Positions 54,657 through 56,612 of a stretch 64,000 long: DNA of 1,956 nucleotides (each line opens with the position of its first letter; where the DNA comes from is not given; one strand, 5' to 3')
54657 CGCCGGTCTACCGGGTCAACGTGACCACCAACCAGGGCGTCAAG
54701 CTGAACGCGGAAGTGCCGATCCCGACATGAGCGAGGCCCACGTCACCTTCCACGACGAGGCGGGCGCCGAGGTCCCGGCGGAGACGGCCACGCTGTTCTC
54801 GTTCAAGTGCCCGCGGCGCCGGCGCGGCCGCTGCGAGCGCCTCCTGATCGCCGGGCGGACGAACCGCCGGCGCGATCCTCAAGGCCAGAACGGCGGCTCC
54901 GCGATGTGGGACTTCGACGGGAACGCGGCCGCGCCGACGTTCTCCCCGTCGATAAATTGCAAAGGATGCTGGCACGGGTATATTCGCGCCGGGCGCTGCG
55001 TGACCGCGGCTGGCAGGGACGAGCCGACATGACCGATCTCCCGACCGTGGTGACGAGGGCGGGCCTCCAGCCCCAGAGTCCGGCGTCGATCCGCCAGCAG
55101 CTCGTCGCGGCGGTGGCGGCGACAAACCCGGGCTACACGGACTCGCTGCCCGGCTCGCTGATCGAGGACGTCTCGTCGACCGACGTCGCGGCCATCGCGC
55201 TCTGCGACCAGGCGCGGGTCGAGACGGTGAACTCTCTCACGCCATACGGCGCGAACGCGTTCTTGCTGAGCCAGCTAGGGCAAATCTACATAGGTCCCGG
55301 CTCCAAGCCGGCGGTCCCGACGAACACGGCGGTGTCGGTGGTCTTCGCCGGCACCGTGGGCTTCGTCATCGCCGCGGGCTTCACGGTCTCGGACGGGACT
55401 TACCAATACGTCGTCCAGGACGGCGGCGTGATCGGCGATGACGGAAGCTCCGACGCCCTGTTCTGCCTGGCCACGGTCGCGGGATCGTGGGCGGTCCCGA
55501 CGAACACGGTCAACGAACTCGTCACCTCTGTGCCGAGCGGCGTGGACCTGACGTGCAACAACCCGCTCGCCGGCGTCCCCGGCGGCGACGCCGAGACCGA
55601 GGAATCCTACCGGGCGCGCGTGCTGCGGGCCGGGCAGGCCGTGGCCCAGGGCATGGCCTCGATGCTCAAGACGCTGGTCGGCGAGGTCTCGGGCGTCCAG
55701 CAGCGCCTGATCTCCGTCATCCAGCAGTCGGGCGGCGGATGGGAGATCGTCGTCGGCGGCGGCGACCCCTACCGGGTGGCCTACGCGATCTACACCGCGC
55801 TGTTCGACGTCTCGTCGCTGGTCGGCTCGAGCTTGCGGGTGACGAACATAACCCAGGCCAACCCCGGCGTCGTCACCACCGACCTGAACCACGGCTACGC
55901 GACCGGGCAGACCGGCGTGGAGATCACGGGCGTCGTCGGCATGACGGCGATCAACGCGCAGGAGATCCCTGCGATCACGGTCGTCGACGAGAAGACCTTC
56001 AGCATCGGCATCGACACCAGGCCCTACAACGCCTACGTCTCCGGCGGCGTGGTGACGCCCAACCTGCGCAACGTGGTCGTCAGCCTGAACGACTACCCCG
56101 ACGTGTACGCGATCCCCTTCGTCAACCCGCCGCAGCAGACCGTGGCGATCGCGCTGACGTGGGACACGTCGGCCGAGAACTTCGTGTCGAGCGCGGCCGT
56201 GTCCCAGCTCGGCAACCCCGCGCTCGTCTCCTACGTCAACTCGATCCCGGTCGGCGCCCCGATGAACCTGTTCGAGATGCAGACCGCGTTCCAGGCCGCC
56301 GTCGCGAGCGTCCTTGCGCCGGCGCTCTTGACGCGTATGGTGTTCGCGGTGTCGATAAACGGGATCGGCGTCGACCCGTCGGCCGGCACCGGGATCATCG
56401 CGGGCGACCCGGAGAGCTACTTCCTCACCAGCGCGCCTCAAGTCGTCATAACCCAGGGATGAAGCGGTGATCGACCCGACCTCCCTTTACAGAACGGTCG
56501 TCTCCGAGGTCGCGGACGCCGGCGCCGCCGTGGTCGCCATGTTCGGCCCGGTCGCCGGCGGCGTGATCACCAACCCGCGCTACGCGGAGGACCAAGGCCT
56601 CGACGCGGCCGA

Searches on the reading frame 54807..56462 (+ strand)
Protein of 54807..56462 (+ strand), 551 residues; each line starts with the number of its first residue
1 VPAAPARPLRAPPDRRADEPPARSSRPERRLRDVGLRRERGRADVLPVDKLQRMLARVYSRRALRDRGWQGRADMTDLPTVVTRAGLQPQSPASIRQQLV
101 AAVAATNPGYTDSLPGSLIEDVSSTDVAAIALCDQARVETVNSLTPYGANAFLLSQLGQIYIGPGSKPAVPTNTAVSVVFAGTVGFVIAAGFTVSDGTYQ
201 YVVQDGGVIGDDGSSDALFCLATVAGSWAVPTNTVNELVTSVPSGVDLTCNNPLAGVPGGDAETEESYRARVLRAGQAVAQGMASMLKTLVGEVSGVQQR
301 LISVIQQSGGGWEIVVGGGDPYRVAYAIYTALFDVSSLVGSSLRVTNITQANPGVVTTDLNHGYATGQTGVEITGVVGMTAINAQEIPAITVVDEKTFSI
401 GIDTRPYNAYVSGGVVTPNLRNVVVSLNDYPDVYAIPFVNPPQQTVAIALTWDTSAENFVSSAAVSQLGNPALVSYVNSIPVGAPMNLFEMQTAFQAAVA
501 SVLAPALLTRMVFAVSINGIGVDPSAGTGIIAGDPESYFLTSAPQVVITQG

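Call 47: search_protein_families(library=phrogs, proteins=[window:54807-56462:+], max_evalue=0.00001)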
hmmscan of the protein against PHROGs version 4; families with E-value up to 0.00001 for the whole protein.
window:54807-56462:+ (551 aa): 1 family
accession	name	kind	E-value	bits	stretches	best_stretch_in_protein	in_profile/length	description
phrog_6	-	tail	1.1e-24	88.1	1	75-514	55-378/548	baseplate wedge subunit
